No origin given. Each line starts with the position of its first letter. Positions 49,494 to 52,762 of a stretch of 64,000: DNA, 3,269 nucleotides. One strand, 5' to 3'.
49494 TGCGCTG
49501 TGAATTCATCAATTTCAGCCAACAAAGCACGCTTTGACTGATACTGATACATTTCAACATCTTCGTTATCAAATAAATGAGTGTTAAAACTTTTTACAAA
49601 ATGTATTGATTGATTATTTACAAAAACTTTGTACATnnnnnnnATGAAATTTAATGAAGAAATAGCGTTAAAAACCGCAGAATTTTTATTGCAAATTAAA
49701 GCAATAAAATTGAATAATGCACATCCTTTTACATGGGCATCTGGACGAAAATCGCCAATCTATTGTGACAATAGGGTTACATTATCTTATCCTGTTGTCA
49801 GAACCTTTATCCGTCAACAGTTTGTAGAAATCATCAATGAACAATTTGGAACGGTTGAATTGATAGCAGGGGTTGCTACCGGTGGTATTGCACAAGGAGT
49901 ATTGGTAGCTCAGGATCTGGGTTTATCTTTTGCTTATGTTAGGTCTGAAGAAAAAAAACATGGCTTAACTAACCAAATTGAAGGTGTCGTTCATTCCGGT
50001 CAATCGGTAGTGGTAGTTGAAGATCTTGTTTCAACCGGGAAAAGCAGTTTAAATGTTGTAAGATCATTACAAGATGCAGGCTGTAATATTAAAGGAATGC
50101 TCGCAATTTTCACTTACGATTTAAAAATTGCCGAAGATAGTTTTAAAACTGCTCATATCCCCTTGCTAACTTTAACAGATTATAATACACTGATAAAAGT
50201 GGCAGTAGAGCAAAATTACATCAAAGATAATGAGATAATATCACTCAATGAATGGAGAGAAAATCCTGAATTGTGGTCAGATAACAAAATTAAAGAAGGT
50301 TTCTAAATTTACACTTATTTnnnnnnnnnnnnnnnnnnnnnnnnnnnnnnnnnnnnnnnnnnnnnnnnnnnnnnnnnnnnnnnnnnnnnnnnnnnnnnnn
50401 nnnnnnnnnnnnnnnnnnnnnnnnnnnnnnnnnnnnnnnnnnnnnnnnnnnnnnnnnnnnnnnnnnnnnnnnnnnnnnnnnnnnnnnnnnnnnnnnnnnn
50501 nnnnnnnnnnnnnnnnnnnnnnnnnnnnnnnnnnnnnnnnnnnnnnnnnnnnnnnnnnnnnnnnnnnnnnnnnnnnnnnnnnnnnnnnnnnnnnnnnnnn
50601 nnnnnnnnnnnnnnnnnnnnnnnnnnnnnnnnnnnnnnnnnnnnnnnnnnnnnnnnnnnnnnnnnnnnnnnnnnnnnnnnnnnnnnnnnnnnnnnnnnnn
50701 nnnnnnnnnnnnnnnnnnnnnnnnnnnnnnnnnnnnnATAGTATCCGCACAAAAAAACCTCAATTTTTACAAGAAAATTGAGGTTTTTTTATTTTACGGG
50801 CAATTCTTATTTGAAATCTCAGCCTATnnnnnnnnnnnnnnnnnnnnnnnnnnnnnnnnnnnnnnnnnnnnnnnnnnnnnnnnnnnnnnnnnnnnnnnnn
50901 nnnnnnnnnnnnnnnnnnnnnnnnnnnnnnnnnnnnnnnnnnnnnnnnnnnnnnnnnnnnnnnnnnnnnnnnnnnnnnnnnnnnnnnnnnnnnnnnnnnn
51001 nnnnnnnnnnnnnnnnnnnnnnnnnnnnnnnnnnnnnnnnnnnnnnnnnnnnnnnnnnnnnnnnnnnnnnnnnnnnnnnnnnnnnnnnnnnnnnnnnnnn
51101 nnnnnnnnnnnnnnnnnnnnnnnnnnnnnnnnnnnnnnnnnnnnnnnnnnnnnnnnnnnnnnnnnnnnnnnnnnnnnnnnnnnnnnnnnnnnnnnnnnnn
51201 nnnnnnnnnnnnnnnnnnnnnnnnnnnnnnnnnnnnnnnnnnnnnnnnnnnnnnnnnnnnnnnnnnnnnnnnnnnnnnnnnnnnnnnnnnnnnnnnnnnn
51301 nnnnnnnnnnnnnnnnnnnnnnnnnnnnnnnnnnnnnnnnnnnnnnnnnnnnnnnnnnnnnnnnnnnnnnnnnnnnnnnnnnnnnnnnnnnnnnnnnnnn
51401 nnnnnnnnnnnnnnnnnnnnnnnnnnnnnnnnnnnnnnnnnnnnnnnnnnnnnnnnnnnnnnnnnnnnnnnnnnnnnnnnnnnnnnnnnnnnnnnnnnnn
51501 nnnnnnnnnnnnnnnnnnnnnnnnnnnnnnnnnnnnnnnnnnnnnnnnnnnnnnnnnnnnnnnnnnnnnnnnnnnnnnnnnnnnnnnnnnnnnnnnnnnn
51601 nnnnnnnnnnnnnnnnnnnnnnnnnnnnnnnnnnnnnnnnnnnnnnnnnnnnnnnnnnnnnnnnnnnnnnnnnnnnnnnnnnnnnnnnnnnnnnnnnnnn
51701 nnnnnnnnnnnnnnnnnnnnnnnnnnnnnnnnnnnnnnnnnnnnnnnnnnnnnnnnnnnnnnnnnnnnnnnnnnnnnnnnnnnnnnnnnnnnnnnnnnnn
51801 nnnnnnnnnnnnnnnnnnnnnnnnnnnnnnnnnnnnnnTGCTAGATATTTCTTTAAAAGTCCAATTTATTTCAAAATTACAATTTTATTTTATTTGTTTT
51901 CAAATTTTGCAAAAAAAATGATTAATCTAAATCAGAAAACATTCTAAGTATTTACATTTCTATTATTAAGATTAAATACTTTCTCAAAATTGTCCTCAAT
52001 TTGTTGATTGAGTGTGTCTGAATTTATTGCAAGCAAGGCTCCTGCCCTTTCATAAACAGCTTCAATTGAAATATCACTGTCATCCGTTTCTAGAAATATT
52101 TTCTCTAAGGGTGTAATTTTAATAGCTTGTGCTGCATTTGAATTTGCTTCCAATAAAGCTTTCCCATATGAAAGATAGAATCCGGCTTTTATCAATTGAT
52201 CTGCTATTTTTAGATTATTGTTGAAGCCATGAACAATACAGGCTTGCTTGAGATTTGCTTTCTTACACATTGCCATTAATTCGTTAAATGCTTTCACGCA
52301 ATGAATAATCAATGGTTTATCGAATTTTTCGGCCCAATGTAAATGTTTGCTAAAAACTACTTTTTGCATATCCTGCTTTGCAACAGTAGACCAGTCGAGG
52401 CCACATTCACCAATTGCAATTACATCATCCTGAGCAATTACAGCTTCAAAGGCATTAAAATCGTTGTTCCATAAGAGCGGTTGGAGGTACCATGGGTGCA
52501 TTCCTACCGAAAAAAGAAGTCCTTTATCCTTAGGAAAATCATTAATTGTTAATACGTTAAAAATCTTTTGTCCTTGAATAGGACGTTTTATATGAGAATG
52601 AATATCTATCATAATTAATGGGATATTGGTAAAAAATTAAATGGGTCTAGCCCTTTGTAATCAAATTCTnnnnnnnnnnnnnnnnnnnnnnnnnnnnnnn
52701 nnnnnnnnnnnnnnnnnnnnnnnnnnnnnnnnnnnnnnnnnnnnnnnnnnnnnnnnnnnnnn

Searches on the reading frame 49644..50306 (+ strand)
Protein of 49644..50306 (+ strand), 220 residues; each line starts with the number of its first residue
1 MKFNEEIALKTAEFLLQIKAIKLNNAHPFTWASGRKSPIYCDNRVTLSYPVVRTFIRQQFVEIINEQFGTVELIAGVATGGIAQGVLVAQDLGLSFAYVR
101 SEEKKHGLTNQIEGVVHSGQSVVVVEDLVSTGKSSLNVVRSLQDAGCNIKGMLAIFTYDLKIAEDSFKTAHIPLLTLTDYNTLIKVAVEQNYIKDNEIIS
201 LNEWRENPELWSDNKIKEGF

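Call 17: search_protein_families(library=pfam, proteins=[window:49644-50306:+], max_evalue=0.01)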
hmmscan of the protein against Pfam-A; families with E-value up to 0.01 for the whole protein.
window:49644-50306:+ (220 aa): 2 families
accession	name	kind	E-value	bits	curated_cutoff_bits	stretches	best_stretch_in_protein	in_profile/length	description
PF00156.33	Pribosyltran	-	1.8e-08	34.3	26.3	1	62-148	21-116/158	Phosphoribosyl transferase domain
PF15609.12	PRTase_2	-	0.00056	19.9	28.8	1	96-162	96-161/188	Phosphoribosyl transferase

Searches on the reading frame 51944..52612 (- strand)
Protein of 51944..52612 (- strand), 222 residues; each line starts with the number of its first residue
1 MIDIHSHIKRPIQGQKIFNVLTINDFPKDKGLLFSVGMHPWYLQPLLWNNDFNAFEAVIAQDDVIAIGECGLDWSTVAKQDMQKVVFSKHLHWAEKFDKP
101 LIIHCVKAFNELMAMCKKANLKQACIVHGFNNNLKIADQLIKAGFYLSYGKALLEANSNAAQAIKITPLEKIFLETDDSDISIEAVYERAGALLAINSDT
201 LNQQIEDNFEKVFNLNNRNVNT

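Call 17: search_protein_families(library=pfam, proteins=[window:51944-52612:-], max_evalue=0.01)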
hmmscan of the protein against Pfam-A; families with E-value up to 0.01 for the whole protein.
window:51944-52612:- (222 aa): 1 family
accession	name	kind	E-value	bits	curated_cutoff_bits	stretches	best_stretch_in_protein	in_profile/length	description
PF01026.27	TatD_DNase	-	3.7e-36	125.3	27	1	31-214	54-253/253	TatD related DNase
